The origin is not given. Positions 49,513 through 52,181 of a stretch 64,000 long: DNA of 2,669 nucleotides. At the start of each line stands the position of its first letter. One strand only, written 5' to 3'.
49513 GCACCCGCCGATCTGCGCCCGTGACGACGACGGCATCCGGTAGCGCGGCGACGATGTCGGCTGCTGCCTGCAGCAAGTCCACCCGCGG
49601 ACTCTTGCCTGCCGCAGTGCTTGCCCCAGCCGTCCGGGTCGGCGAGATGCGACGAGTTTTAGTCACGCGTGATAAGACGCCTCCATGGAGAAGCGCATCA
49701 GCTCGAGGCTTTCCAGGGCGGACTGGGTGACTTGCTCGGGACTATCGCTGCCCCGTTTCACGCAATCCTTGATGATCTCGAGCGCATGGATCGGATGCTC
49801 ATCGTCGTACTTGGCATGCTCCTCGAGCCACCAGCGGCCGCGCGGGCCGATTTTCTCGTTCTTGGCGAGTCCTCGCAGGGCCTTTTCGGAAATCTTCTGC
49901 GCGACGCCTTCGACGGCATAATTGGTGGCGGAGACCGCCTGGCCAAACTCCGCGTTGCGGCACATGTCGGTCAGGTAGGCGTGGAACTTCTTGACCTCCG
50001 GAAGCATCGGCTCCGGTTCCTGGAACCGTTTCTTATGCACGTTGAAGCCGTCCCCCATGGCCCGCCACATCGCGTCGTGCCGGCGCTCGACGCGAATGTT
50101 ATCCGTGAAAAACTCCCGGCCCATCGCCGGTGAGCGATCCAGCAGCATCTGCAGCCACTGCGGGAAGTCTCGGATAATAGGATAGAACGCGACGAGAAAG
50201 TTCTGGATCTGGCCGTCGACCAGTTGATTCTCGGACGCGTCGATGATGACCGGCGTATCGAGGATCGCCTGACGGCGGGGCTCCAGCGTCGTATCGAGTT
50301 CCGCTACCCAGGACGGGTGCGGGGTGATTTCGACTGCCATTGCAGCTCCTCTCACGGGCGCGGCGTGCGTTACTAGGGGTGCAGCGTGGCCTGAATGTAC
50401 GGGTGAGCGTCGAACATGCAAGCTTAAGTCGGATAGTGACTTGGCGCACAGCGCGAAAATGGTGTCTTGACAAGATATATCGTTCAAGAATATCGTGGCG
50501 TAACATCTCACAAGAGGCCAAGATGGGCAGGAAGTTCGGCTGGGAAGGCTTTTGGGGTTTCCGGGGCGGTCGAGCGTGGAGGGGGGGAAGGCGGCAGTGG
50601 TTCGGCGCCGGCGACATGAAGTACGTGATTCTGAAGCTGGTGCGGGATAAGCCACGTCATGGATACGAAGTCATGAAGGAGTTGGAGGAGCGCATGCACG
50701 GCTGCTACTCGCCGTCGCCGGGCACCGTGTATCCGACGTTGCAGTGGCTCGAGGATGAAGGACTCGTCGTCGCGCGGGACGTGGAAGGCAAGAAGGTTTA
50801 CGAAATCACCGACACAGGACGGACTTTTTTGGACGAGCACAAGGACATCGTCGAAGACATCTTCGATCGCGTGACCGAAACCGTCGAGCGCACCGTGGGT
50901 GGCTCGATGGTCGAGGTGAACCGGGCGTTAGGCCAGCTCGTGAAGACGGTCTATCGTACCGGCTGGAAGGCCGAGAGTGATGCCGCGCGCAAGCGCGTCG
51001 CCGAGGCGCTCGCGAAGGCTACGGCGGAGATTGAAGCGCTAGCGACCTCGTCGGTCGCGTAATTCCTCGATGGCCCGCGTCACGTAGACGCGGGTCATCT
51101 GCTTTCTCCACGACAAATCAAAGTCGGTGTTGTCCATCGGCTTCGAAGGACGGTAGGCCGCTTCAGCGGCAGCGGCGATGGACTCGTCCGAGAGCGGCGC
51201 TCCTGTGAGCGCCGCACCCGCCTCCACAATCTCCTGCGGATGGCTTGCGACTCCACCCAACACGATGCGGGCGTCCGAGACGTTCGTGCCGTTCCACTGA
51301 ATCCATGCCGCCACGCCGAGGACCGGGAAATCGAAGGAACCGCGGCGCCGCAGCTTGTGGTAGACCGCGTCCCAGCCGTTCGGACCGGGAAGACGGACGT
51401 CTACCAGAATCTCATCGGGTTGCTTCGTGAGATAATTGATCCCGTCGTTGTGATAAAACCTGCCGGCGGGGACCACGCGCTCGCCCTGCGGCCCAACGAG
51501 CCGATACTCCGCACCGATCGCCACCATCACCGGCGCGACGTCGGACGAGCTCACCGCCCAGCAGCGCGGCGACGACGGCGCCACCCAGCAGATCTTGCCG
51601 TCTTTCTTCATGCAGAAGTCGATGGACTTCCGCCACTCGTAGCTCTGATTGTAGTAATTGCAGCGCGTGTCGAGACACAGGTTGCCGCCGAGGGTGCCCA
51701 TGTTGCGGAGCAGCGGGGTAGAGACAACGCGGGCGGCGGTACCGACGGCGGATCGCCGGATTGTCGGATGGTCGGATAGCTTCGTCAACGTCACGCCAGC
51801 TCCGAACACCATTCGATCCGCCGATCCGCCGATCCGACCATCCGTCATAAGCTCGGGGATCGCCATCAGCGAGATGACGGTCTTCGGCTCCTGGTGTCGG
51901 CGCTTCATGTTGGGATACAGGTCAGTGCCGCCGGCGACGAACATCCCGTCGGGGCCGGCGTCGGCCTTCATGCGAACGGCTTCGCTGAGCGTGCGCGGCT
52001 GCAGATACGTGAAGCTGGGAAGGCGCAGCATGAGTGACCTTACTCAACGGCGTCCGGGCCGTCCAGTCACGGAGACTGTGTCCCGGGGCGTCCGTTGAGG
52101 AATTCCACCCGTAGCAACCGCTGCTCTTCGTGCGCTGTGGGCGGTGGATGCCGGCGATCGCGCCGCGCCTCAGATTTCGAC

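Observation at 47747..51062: Heme-oxygenase-like di-iron-type enzyme translationally coupled to a PAS hybrid histidine kinase, opposite a PadR regulator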

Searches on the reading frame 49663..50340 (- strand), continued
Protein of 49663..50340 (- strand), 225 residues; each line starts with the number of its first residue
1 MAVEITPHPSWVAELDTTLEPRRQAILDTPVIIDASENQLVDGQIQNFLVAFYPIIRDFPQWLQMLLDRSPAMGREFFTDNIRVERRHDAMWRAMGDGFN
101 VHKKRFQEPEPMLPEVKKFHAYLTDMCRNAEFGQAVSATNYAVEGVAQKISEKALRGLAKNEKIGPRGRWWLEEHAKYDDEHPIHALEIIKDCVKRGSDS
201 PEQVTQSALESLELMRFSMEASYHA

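Call 71: search_protein_families(library=pfam, proteins=[P0265, P0194, P0216, P0177, P0268, P0199, P0149, P0188], max_evalue=0.001)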
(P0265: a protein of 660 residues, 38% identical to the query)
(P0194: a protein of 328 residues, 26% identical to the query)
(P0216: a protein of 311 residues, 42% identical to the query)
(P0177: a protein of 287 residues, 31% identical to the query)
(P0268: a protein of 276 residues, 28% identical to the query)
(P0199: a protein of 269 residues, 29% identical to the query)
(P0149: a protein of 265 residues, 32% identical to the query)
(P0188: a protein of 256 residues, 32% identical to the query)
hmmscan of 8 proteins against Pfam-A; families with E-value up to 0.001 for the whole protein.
P0265 (660 aa): 3 families
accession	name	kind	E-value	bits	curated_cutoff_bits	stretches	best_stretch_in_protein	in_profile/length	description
PF15533.11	Ntox33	-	2.5e-07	31.5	28.4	0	30-42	10-22/65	Bacterial toxin 33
PF09041.15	Aurora-A_bind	-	1.4e-06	28.7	21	0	68-82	40-54/68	Aurora-A binding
PF12099.14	DUF3575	-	2.7e-05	24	21.1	0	58-73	120-135/177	Protein of unknown function (DUF3575)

P0194 (328 aa): 1 family
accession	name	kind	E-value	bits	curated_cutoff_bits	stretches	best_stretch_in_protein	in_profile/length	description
PF14518.11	Haem_oxygenas_2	-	4.5e-10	40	28.9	1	144-318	3-176/177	Iron-containing redox enzyme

P0216 (311 aa): 0 families

P0177 (287 aa): 2 families
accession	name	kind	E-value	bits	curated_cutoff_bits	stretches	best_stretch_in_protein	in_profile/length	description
PF14518.11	Haem_oxygenas_2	-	2e-11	44.4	28.9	1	51-228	2-176/177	Iron-containing redox enzyme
PF03070.21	TENA_THI-4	-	1.8e-06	28.3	22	1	39-168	20-144/210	TENA/THI-4/PQQC family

P0268 (276 aa): 1 family
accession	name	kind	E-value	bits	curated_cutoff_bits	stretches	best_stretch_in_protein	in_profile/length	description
PF14518.11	Haem_oxygenas_2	-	7.6e-09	36.1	28.9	1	112-219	46-155/177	Iron-containing redox enzyme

P0199 (269 aa): 2 families
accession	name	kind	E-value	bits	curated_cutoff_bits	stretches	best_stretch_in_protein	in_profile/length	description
PF14518.11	Haem_oxygenas_2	-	7.4e-13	49.1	28.9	1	83-259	3-175/177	Iron-containing redox enzyme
PF03070.21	TENA_THI-4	-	9.3e-10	39.1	22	1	78-266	28-206/210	TENA/THI-4/PQQC family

P0149 (265 aa): 2 families
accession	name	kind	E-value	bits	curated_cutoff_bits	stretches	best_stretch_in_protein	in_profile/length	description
PF03070.21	TENA_THI-4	-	3.6e-19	69.8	22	1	39-240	4-201/210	TENA/THI-4/PQQC family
PF14518.11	Haem_oxygenas_2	-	1.1e-14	55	28.9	1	66-238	1-175/177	Iron-containing redox enzyme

P0188 (256 aa): 2 families
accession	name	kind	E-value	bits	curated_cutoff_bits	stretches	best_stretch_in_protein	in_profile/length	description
PF14518.11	Haem_oxygenas_2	-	9.8e-13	48.7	28.9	1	56-233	4-176/177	Iron-containing redox enzyme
PF03070.21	TENA_THI-4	-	1.5e-05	25.3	22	1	33-159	11-131/210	TENA/THI-4/PQQC family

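Call 74: find_homologous_proteins(query=P0121, max_evalue=1e-20)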
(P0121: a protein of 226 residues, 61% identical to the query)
Query P0121 (226 aa): 355 proteins with E <= 1e-20 among 915 candidates; the best 120 are listed.
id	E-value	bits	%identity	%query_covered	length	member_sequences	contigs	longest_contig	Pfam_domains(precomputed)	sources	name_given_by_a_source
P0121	3.4e-151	520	100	100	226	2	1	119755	PF14518.12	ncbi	-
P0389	1.3e-124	433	82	100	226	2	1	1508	PF14518.12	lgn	-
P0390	2.0e-121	422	81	100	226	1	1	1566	PF14518.12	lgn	-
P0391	2.5e-117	409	79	100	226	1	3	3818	PF14518.12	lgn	-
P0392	2.2e-100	353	71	99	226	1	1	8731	PF14518.12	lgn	-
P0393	8.3e-96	338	69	99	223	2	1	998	PF14518.12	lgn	-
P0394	4.9e-95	336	69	99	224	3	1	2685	PF14518.12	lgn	-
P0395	1.2e-93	331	66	99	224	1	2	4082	PF03070.22,PF14518.12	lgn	-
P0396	2.2e-92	327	67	99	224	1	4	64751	PF14518.12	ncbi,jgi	jgi:pyrroloquinoline quinone (PQQ) biosynthesis protein C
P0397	3.2e-92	327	67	99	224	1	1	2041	PF03070.22,PF14518.12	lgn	-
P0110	1.5e-91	324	69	99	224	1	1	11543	PF14518.12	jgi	jgi:pyrroloquinoline quinone (PQQ) biosynthesis protein C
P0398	8.8e-91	322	66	99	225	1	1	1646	PF14518.12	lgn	-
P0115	3.3e-89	317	66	100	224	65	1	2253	PF14518.12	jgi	jgi:pyrroloquinoline quinone (PQQ) biosynthesis protein C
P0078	2.0e-88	314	66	99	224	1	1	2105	PF14518.12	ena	-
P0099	2.8e-88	314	67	99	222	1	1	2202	PF03070.22,PF14518.12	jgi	jgi:pyrroloquinoline quinone (PQQ) biosynthesis protein C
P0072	7.5e-88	312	66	99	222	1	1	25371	PF14518.12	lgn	-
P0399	8.1e-88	312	64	100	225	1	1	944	PF14518.12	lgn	-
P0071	8.1e-88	312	67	99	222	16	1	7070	PF14518.12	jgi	-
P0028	1.7e-87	311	65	99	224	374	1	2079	PF14518.12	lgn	-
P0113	1.7e-87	311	65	99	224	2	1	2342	PF14518.12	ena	-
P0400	1.8e-87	311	63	99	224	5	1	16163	PF14518.12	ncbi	-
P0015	2.1e-87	311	65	99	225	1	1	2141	PF14518.12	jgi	jgi:pyrroloquinoline quinone (PQQ) biosynthesis protein C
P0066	2.6e-87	311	66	99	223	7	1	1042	PF14518.12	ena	-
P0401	2.8e-87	310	63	98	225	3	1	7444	PF14518.12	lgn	-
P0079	3.0e-87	310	66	99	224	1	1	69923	PF14518.12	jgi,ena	-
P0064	3.9e-87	310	65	99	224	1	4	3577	PF14518.12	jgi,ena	-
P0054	4.5e-87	310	65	100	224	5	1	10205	PF14518.12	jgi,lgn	jgi:pyrroloquinoline quinone (PQQ) biosynthesis protein C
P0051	4.8e-87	310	67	99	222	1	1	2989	PF14518.12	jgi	jgi:pyrroloquinoline quinone (PQQ) biosynthesis protein C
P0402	8.2e-87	309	62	99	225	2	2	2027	PF14518.12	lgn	-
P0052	9.3e-87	309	67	99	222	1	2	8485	PF14518.12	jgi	jgi:pyrroloquinoline quinone (PQQ) biosynthesis protein C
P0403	1.3e-86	308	62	99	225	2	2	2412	PF14518.12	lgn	-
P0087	1.4e-86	308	66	99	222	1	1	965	PF14518.12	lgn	-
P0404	1.7e-86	308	63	99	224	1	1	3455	PF14518.12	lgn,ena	-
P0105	1.9e-86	308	64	100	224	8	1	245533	PF14518.12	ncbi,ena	-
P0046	1.9e-86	308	65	99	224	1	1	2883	PF14518.12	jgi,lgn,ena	-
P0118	2.3e-86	308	65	99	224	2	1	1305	PF14518.12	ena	-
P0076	3.2e-86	307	65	99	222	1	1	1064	PF03070.22,PF14518.12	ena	-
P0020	4.7e-86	306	64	99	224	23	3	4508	PF14518.12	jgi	jgi:pyrroloquinoline quinone (PQQ) biosynthesis protein C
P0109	5.4e-86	306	64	100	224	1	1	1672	PF14518.12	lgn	-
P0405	7.2e-86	306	62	99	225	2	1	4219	PF14518.12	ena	-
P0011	9.9e-86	305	65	99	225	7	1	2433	PF14518.12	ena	-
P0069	1.4e-85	305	65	99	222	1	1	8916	PF14518.12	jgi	jgi:pyrroloquinoline quinone (PQQ) biosynthesis protein C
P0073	1.5e-85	305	64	99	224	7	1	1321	PF14518.12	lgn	-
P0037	2.0e-85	304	64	99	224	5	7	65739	PF14518.12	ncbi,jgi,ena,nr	ncbi:MAG TPA: iron-containing redox enzyme family protein [Gemmatimonadales bacterium]|nr:iron-conta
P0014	2.1e-85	304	64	99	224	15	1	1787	PF14518.12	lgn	-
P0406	2.3e-85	304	64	99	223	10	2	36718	PF14518.12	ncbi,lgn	-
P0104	2.5e-85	304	65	99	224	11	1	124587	PF14518.12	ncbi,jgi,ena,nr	ncbi:MAG TPA: iron-containing redox enzyme family protein [Gemmatimonadales bacterium]|nr:iron-conta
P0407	2.7e-85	304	63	99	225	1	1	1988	PF14518.12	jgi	jgi:pyrroloquinoline quinone (PQQ) biosynthesis protein C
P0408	3.0e-85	304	63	99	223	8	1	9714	PF14518.12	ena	-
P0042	3.2e-85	304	64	99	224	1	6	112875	PF14518.12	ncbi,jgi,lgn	jgi:pyrroloquinoline quinone (PQQ) biosynthesis protein C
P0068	3.8e-85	303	65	99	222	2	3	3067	PF14518.12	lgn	-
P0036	3.9e-85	303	64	99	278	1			PF14518.12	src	-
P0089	4.0e-85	303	65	99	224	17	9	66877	PF14518.12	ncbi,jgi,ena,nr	ncbi:MAG: hypothetical protein DMD28_12000 [Gemmatimonadetes bacterium]|nr:MAG: hypothetical protein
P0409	4.6e-85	303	64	100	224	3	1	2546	PF14518.12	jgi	jgi:pyrroloquinoline quinone (PQQ) biosynthesis protein C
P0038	5.5e-85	303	64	99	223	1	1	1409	PF14518.12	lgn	-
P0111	5.5e-85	303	64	99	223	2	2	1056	PF03070.22,PF14518.12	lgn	-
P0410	5.7e-85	303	61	99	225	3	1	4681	PF14518.12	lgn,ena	-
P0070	6.4e-85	303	63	100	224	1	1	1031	PF14518.12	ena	-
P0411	6.5e-85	303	63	99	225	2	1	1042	PF14518.12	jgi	-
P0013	6.6e-85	303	64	99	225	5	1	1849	PF14518.12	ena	-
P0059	7.4e-85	303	65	99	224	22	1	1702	PF14518.12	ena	-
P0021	7.5e-85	303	64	99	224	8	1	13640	PF14518.12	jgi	jgi:pyrroloquinoline quinone (PQQ) biosynthesis protein C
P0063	7.7e-85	303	65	99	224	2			PF14518.12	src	-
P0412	8.7e-85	302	61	99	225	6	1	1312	PF14518.12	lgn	-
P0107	8.9e-85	302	64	100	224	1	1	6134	PF14518.12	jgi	jgi:pyrroloquinoline quinone (PQQ) biosynthesis protein C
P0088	9.0e-85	302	64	99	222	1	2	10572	PF14518.12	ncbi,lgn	ncbi:MAG: TenA family transcriptional regulator [Candidatus Rokuibacteriota bacterium]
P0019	1.0e-84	302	64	99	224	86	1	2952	PF14518.12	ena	-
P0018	1.2e-84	302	64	99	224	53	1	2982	PF14518.12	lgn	-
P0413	1.2e-84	302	64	100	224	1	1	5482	PF14518.12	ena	-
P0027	1.4e-84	302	64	99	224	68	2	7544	PF14518.12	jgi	jgi:pyrroloquinoline quinone (PQQ) biosynthesis protein C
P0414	1.7e-84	301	65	99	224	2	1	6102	PF14518.12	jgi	-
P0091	1.8e-84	301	62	99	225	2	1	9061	PF14518.12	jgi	jgi:pyrroloquinoline quinone (PQQ) biosynthesis protein C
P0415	2.0e-84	301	61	99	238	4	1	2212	PF14518.12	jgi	jgi:pyrroloquinoline quinone (PQQ) biosynthesis protein C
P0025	2.8e-84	301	64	99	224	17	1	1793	PF14518.12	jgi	-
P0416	2.8e-84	301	63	99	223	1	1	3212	PF14518.12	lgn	-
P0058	3.1e-84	301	63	99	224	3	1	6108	PF14518.12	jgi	jgi:pyrroloquinoline quinone (PQQ) biosynthesis protein C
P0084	3.4e-84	300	64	99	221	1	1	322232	PF14518.12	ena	-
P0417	4.6e-84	300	60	99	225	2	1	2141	PF14518.12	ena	-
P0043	4.6e-84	300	63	99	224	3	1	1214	PF14518.12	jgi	jgi:pyrroloquinoline quinone (PQQ) biosynthesis protein C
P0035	4.9e-84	300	63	99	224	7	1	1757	PF14518.12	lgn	-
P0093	4.9e-84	300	63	100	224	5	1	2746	PF14518.12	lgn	-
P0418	5.4e-84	300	61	99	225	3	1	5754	PF14518.12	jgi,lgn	jgi:pyrroloquinoline quinone (PQQ) biosynthesis protein C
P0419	5.5e-84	300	64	98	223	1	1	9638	PF14518.12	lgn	-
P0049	8.0e-84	299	64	99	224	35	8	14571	PF14518.12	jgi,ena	-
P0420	9.6e-84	299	64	98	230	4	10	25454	PF14518.12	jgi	jgi:pyrroloquinoline quinone (PQQ) biosynthesis protein C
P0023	9.7e-84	299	64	99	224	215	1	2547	PF14518.12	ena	-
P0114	1.1e-83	299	63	99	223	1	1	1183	PF14518.12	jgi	jgi:pyrroloquinoline quinone (PQQ) biosynthesis protein C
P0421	1.1e-83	299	61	99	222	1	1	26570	PF14518.12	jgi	jgi:pyrroloquinoline quinone (PQQ) biosynthesis protein C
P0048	1.1e-83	299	63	99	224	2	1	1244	PF14518.12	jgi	-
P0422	1.1e-83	299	63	99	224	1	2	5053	PF03070.22,PF14518.12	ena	-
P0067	1.6e-83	298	64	99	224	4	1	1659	PF14518.12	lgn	-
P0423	1.6e-83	298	62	99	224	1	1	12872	PF14518.12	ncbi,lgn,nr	ncbi:MAG: iron-containing redox enzyme family protein [Gemmatimonadetes bacterium]|nr:iron-containin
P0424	2.1e-83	298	64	99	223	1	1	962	PF14518.12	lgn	-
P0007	2.7e-83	297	62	100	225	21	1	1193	PF14518.12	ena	-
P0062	3.5e-83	297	64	99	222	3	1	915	PF14518.12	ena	-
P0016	3.7e-83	297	63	99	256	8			PF14518.12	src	-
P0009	4.6e-83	297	63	99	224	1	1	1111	PF14518.12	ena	-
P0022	4.9e-83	297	64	95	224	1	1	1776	PF14518.12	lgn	-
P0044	4.9e-83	297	62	99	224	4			PF14518.12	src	-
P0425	5.6e-83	296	63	99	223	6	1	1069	PF14518.12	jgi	jgi:pyrroloquinoline quinone (PQQ) biosynthesis protein C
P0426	6.7e-83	296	62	98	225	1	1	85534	PF14518.12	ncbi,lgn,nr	ncbi:MAG TPA: iron-containing redox enzyme family protein [Gemmatimonadaceae bacterium]|nr:iron-cont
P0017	7.6e-83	296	63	99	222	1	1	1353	PF14518.12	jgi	-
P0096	7.8e-83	296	63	99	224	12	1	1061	PF14518.12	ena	-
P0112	8.7e-83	296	67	95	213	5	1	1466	PF03070.22,PF14518.12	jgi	jgi:pyrroloquinoline quinone (PQQ) biosynthesis protein C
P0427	1.1e-82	296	64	99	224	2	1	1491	PF14518.12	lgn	-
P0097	1.2e-82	295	63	99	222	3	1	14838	PF14518.12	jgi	-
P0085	1.2e-82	295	63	99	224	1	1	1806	PF14518.12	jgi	-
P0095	1.5e-82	295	63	99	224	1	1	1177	PF03070.22,PF14518.12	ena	-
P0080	1.7e-82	295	63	99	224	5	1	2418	PF14518.12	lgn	-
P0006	1.7e-82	295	62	99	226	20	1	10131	PF14518.12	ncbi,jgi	-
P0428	1.8e-82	295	62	99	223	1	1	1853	PF14518.12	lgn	-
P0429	2.1e-82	295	63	99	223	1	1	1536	PF14518.12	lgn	-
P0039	2.4e-82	294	63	99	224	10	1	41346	PF14518.12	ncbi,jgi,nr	ncbi:MAG TPA: iron-containing redox enzyme family protein [Gemmatimonadales bacterium]|jgi:pyrroloqu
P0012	2.5e-82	294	62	99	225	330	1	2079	PF14518.12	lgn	-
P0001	2.8e-82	294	61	99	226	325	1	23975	PF14518.12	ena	-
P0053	3.0e-82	294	62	99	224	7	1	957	PF14518.12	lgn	-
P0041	3.1e-82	294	64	99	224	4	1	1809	PF14518.12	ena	-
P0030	3.2e-82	294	62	99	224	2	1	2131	PF14518.12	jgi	jgi:pyrroloquinoline quinone (PQQ) biosynthesis protein C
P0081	3.3e-82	294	62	99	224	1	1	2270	PF14518.12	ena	-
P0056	3.4e-82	294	63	99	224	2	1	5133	PF14518.12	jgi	jgi:pyrroloquinoline quinone (PQQ) biosynthesis protein C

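Call 75: find_encoding_contigs(protein=P0088, flank=6000, max_places=2)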
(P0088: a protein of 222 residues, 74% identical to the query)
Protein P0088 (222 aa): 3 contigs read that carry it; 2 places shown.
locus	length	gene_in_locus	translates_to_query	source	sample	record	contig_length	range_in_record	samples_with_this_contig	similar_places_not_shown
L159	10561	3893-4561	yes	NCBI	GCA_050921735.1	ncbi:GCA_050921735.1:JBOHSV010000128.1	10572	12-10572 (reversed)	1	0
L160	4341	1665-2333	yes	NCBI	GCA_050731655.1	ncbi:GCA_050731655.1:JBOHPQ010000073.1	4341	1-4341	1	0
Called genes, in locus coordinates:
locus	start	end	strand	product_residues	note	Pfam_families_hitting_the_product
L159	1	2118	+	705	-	PF02738:MoCoBD_1, PF20256:MoCoBD_2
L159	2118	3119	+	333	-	PF00941:FAD_binding_5, PF03450:CO_deh_flav_C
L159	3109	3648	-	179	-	PF03551:PadR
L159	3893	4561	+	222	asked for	PF14518:Haem_oxygenas_2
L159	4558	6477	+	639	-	PF00989:PAS, PF08448:PAS_4, PF13426:PAS_9, PF00989:PAS, PF08448:PAS_4, PF13188:PAS_8, PF13426:PAS_9, PF00512:HisKA, +3 more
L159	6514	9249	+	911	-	PF00246:Peptidase_M14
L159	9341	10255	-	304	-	PF00595:PDZ, PF13180:PDZ_2, PF17820:PDZ_6, PF13180:PDZ_2 (weak)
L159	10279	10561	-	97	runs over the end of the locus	?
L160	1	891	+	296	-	PF00941:FAD_binding_5, PF03450:CO_deh_flav_C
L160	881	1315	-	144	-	PF03551:PadR, PF25213:HVO_A0261_N (faint)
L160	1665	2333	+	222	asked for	PF14518:Haem_oxygenas_2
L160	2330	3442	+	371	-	PF00989:PAS, PF08448:PAS_4, PF13426:PAS_9, PF00989:PAS, PF08448:PAS_4, PF13188:PAS_8, PF13426:PAS_9, PF08447:PAS_3, +1 more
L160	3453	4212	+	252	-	PF02518:HATPase_c, PF00072:Response_reg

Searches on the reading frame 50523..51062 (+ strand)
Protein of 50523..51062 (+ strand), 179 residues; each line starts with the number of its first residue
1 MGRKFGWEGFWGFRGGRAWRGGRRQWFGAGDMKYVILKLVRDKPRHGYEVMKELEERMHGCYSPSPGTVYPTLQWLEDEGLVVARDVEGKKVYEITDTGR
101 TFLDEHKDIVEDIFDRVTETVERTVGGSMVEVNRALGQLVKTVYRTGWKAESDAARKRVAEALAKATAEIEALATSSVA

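Call 3: search_protein_families(library=pfam, proteins=[window:50523-51062:+], max_evalue=0.01)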
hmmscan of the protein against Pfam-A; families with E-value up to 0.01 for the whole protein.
window:50523-51062:+ (179 aa): 7 families
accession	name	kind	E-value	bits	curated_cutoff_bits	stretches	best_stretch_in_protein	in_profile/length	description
PF03551.20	PadR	-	3e-22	78.8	27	1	36-104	1-74/75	Transcriptional regulator PadR-like family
PF22194.2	F-93_WHD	-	1.4e-05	25.5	28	1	39-99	6-62/62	F-93, winged-helix domain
PF25213.1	HVO_A0261_N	-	0.00013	22.2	35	1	64-113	36-81/86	HVO_A0261 N-terminal domain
PF01475.25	FUR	-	0.00073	20.1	23.1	1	49-121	29-94/121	Ferric uptake regulator family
PF01978.25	TrmB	-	0.0079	16.5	25.6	0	67-97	37-66/68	Sugar-specific transcriptional regulator TrmB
PF14277.12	DUF4364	-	0.0081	16.4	26.9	0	72-121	39-89/162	Domain of unknown function (DUF4364)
PF02334.22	RTP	-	0.0087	17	26.7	0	32-88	10-67/113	Replication terminator protein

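Call 4: search_protein_families(library=ncbifam, proteins=[window:50523-51062:+], max_evalue=0.01)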
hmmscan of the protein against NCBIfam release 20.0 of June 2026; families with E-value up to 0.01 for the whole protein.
window:50523-51062:+ (179 aa): 6 families
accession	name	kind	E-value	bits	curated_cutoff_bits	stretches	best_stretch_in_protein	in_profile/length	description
TIGR03433.1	padR_acidobact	paralog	1.1e-11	44.7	101.8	1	30-119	3-97/101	PadR family transcriptional regulator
NF053635.1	TransRegRv3488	equivalog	1.9e-09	37.6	140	1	29-114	6-92/98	Rv3488 family transcriptional regulator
NF006931.0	PRK09416.1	equivalog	2.2e-09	37.6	112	1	32-106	44-118/135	PadR family transcriptional regulator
NF004170.0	PRK05638.1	equivalog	9.8e-08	31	421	1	19-105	359-440/442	threonine synthase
NF050184.1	VpaChn25_0724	subfamily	0.00025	21.1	65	1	34-105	5-76/88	VpaChn25_0724 family phage protein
TIGR02719.1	repress_PhaQ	equivalog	0.0012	19.2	139.35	1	36-111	29-107/138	poly-beta-hydroxybutyrate-responsive repressor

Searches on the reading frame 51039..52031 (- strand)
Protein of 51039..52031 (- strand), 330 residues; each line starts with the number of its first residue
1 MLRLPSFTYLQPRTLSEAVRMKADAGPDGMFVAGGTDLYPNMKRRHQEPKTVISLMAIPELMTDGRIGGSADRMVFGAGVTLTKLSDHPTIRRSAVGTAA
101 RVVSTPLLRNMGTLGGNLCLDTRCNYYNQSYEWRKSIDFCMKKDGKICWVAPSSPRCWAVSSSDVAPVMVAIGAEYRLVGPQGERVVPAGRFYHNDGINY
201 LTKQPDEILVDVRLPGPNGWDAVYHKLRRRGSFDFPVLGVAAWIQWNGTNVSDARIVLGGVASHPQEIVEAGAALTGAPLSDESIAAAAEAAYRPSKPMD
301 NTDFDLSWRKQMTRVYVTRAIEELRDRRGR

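Call 3: search_protein_families(library=pfam, proteins=[window:51039-52031:-], max_evalue=0.01)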
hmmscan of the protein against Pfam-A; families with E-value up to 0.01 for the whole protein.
window:51039-52031:- (330 aa): 2 families
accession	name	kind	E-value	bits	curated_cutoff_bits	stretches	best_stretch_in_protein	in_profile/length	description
PF00941.27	FAD_binding_5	-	2.9e-34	118.8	27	1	6-215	2-168/170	FAD binding domain in molybdopterin dehydrogenase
PF03450.22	CO_deh_flav_C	-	1e-15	58.1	25.5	1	223-323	2-101/102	CO dehydrogenase flavoprotein C-terminal domain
